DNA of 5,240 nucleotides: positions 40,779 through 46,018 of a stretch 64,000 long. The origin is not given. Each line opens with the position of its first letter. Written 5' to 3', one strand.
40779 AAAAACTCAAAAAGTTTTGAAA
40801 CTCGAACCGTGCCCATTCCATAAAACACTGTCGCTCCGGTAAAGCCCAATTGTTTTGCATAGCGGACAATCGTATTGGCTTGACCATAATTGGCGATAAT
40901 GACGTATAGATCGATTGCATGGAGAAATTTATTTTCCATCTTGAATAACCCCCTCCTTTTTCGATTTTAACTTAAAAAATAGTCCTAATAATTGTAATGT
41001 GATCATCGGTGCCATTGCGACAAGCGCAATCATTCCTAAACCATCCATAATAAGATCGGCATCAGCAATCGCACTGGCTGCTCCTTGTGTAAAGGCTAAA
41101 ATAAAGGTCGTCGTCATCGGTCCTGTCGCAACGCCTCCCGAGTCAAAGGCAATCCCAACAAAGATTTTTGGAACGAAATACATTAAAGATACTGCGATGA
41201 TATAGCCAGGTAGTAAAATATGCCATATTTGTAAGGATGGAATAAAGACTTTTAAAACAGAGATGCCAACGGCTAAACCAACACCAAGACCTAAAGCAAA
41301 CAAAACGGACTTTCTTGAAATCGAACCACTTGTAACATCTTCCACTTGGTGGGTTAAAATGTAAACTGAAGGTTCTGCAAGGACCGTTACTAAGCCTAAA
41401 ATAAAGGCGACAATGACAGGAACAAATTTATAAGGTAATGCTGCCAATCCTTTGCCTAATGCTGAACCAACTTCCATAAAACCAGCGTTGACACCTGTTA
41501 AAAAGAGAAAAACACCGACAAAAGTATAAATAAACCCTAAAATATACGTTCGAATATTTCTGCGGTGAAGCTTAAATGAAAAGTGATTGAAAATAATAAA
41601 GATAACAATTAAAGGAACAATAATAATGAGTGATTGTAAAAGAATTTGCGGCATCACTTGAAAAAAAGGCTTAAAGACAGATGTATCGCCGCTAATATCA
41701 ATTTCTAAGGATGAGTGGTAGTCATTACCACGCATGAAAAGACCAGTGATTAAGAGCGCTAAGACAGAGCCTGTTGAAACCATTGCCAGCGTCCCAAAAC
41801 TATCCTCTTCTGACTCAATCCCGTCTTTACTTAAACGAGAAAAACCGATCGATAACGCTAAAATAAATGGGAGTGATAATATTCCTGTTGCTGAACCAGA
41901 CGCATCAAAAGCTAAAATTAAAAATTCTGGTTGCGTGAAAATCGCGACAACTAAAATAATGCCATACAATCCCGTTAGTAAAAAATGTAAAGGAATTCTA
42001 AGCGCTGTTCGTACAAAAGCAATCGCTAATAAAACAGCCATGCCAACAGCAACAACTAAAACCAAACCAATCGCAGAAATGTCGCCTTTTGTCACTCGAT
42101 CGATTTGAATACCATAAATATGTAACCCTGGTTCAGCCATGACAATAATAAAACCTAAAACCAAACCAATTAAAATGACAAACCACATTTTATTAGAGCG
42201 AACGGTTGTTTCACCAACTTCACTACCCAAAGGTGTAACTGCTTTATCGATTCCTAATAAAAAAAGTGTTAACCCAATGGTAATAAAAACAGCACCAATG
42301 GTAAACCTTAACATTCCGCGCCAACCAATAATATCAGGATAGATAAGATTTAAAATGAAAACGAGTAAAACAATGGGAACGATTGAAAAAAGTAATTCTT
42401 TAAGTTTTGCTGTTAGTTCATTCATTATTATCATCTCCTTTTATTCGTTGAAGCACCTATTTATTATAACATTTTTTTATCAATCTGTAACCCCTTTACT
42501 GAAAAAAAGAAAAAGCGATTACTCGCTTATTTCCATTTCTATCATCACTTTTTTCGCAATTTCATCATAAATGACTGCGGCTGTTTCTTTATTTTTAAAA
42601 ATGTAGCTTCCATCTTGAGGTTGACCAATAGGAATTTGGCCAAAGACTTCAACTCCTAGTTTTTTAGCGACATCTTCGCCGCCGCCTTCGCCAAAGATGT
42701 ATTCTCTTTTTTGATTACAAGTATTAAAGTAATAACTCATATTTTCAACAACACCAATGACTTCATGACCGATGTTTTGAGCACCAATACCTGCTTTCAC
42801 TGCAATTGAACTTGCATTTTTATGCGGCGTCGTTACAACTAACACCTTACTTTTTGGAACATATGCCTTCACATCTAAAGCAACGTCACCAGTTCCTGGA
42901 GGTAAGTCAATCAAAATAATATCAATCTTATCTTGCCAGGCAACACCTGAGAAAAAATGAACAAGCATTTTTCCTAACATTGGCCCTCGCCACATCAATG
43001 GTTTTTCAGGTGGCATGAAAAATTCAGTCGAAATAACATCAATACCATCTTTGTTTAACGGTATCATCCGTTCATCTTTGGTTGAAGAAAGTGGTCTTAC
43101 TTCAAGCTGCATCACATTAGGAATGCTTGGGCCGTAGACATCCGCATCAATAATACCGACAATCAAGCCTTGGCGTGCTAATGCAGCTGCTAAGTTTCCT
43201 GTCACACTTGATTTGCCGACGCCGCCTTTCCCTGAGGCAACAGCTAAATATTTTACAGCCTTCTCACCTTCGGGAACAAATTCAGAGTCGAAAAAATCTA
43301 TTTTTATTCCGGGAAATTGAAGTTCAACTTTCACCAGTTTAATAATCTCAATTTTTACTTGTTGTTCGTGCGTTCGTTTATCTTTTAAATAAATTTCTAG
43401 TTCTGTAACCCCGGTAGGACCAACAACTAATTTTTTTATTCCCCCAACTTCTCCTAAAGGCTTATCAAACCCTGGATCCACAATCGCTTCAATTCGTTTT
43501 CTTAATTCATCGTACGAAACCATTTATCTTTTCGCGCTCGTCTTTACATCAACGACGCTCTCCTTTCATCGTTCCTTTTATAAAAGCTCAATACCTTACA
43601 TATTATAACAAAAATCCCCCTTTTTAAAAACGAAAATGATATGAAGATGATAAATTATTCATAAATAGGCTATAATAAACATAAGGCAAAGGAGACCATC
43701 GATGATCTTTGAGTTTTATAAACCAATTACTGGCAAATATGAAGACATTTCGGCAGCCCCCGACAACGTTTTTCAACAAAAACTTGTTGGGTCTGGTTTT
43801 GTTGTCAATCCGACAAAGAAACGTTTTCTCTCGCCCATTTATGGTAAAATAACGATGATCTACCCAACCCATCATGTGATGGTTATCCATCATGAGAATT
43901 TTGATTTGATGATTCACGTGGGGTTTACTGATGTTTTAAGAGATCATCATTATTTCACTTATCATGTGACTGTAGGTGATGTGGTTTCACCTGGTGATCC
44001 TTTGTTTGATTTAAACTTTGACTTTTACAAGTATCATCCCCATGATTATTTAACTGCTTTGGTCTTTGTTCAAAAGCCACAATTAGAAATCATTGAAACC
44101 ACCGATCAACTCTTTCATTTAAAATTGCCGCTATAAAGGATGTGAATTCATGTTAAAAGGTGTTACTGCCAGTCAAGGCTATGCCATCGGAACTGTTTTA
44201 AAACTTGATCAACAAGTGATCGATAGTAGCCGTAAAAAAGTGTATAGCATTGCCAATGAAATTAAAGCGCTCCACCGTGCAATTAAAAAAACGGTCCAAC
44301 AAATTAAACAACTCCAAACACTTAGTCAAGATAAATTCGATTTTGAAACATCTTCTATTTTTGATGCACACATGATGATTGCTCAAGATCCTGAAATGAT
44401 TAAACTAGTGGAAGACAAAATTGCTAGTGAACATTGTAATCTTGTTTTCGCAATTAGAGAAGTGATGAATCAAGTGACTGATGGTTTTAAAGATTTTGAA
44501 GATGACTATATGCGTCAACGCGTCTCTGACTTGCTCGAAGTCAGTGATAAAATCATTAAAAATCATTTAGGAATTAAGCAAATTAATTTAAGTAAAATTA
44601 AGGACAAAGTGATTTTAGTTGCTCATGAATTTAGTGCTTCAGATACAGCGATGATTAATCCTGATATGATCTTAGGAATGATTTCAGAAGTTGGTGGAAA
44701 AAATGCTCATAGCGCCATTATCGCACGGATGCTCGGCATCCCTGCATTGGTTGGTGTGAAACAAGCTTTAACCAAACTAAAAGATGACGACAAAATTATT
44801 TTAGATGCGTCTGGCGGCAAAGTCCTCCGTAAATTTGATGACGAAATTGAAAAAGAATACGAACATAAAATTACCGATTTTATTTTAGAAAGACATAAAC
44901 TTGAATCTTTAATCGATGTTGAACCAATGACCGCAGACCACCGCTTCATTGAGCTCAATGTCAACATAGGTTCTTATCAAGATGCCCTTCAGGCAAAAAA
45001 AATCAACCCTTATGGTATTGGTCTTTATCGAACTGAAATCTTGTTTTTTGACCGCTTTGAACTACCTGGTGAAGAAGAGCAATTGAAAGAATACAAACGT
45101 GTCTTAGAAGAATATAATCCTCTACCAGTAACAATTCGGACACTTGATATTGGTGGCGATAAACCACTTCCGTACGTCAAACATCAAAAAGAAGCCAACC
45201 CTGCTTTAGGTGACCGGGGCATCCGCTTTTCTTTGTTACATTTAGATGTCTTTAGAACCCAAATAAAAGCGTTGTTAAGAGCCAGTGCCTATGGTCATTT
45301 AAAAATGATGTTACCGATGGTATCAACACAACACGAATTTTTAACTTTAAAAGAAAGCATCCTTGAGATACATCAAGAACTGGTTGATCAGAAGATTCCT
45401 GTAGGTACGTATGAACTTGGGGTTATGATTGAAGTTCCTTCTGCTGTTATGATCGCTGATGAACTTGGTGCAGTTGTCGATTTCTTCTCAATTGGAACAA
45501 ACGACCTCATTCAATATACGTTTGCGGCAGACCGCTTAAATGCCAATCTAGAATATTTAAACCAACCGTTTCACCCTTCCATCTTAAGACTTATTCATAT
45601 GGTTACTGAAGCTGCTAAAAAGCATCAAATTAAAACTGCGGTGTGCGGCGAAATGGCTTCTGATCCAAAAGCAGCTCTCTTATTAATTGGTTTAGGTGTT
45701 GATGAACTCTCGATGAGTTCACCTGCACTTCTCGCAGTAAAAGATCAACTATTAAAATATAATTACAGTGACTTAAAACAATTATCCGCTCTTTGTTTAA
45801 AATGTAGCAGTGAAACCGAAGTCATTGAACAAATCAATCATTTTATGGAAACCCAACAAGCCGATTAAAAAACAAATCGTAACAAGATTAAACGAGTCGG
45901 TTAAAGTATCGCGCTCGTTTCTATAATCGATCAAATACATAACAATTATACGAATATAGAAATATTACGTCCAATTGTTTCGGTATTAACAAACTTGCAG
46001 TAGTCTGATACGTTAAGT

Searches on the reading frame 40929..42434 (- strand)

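Call 3: search_protein_families(library=pfam, proteins=[window:40929-42434:-], max_evalue=0.01)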
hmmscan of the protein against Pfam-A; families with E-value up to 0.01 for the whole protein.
window:40929-42434:- (501 aa): 1 family
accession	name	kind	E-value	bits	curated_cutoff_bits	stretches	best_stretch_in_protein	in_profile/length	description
PF07556.16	DUF1538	-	9.7e-116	384.9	22.6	2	276-486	2-211/211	Protein of unknown function (DUF1538)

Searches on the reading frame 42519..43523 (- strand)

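Call 3: search_protein_families(library=pfam, proteins=[window:42519-43523:-], max_evalue=0.01)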
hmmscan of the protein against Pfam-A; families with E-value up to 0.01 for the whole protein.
window:42519-43523:- (334 aa): 6 families
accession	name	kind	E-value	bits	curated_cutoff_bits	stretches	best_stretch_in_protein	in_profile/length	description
PF10609.15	ParA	-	2.5e-71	240.4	27.1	1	91-325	4-244/246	NUBPL iron-transfer P-loop NTPase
PF01656.29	CbiA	-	1.6e-10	41.5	25.4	1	93-135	1-43/125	CobQ/CobB/MinD/ParA nucleotide binding domain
PF13614.12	AAA_31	-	1.7e-08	35.1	27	1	91-129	2-40/177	AAA domain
PF09140.17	MipZ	-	0.00023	21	20.7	1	94-134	4-44/262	ATPase MipZ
PF02374.21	ArsA_ATPase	-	0.0015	18.3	24.3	1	96-128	6-38/305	Anion-transporting ATPase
PF00142.24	Fer4_NifH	-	0.0025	17.8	25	1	97-128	6-37/271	4Fe-4S iron sulfur cluster binding proteins, NifH/frxC family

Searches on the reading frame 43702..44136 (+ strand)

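Call 3: search_protein_families(library=pfam, proteins=[window:43702-44136:+], max_evalue=0.01)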
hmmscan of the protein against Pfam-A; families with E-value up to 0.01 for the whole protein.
window:43702-44136:+ (144 aa): 1 family
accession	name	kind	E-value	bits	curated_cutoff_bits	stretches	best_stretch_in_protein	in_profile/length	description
PF00358.26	PTS_EIIA_1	-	6.4e-28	97.4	27.2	1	4-125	2-124/127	phosphoenolpyruvate-dependent sugar phosphotransferase system, EIIA 1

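Call 4: search_protein_families(library=ncbifam, proteins=[window:43702-44136:+], max_evalue=0.01)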
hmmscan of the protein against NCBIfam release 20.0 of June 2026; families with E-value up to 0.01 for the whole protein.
window:43702-44136:+ (144 aa): 5 families
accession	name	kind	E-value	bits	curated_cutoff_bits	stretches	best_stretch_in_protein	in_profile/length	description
TIGR01995.1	PTS-II-ABC-beta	subfamily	9.4e-25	87.1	614.7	1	5-135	473-604/618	beta-glucoside-specific PTS transporter subunit IIABC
TIGR00830.1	PTBA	subfamily_domain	8.4e-24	83.9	97.5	1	7-122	3-119/121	glucose PTS transporter subunit IIA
NF006962.0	PRK09439.1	equivalog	2.5e-18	66.4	212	1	4-131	22-150/169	PTS glucose transporter subunit IIA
NF007335.0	PRK09824.1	equivalog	1.7e-17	63.3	894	1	6-122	482-599/627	PTS beta-glucoside transporter subunit IIABC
NF007608.0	PRK10255.1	equivalog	1.8e-14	53.2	1010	1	3-121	499-618/648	PTS N-acetyl glucosamine transporter subunit IIABC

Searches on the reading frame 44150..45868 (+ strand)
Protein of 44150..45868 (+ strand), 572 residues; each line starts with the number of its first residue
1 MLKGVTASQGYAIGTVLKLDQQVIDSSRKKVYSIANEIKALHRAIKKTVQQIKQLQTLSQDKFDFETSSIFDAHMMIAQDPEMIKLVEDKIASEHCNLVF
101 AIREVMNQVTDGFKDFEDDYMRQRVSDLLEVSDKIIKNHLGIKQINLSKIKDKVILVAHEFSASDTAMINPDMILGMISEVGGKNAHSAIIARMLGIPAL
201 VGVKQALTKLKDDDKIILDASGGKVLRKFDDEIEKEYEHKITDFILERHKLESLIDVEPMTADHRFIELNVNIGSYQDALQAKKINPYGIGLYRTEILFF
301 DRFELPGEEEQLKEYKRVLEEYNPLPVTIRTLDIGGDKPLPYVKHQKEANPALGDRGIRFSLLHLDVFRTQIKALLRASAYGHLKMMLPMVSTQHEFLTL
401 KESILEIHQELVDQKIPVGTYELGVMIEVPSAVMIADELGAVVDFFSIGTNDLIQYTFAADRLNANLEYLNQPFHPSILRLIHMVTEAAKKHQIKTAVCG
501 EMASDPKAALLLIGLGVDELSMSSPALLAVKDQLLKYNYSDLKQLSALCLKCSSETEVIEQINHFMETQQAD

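Call 3: search_protein_families(library=pfam, proteins=[window:44150-45868:+], max_evalue=0.01)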
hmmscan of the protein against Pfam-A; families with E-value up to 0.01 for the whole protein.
window:44150-45868:+ (572 aa): 4 families
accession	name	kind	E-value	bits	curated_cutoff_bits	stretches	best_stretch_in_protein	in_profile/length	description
PF02896.24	PEP-utilizers_C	-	8.3e-101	337.5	22.8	1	252-537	5-291/293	PEP-utilising enzyme, PEP-binding domain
PF05524.18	PEP-utilisers_N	-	3.6e-26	92.1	24.4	1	3-124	1-121/121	PEP-utilising enzyme, N-terminal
PF00391.29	PEP-utilizers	-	3.9e-21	74.9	23.1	1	151-223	2-72/72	PEP-utilising enzyme, mobile domain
PF03328.21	HpcH_HpaI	-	9.3e-05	22.2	25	1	378-495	80-186/221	HpcH/HpaI aldolase/citrate lyase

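Call 4: search_protein_families(library=ncbifam, proteins=[window:44150-45868:+], max_evalue=0.01)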
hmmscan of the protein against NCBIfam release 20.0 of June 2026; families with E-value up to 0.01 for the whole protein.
window:44150-45868:+ (572 aa): 26 families (the best 25 are shown)
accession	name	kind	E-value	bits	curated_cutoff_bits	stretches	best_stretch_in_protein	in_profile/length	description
TIGR01417.1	PTS_I_fam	equivalog_domain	2.3e-166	554.5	341.7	1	2-562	1-564/565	phosphoenolpyruvate--protein phosphotransferase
NF008382.0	PRK11177.1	equivalog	5.1e-148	494.2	824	1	1-569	1-572/575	phosphoenolpyruvate-protein phosphotransferase PtsI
NF008283.0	PRK11061.1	equivalog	4.5e-114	382.3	583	1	3-570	172-739/748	phosphoenolpyruvate--protein phosphotransferase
NF005057.0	PRK06464.1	equivalog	5.9e-54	183.4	598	2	316-538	562-789/798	phosphoenolpyruvate synthase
TIGR01418.1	PEP_synth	equivalog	4.6e-53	180.7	739.75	2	314-535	554-780/784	pyruvate, water dikinase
TIGR01828.1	pyru_phos_dikin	equivalog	1.3e-39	135.9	843.45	2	343-524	647-850/865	pyruvate, phosphate dikinase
NF008478.1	PRK11377.1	equivalog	1.1e-36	126.9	520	1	12-225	258-470/473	dihydroxyacetone kinase phosphoryl donor subunit DhaM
NF004883.0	PRK06241.2-4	equivalog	2.1e-10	39.4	1063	1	176-237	861-922/928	phosphoenolpyruvate synthase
NF052631.1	prodigiosin_PigC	equivalog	1.4e-09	36.4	1300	1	147-225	803-879/883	prodigiosin ligase PigC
NF004877.0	PRK06241.1-2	subfamily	2.6e-09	35.9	866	1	144-225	786-865/869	phosphoenolpyruvate synthase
NF006153.0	PRK08296.1-5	subfamily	9.1e-09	34.2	578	1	146-225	526-603/608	hypothetical protein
NF041857.1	RIF_Ptrans_rph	equivalog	9.4e-09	34.2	999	1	173-223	809-859/864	rifamycin-inactivating phosphotransferase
NF004882.0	PRK06241.2-3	equivalog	1.7e-08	33.1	850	1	173-231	764-822/827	phosphoenolpyruvate synthase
NF004978.0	PRK06354.1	subfamily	3.4e-08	32.4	462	1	144-227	503-584/590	pyruvate kinase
NF004879.0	PRK06241.1-4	equivalog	3.7e-08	32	976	1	152-223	794-863/868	phosphoenolpyruvate synthase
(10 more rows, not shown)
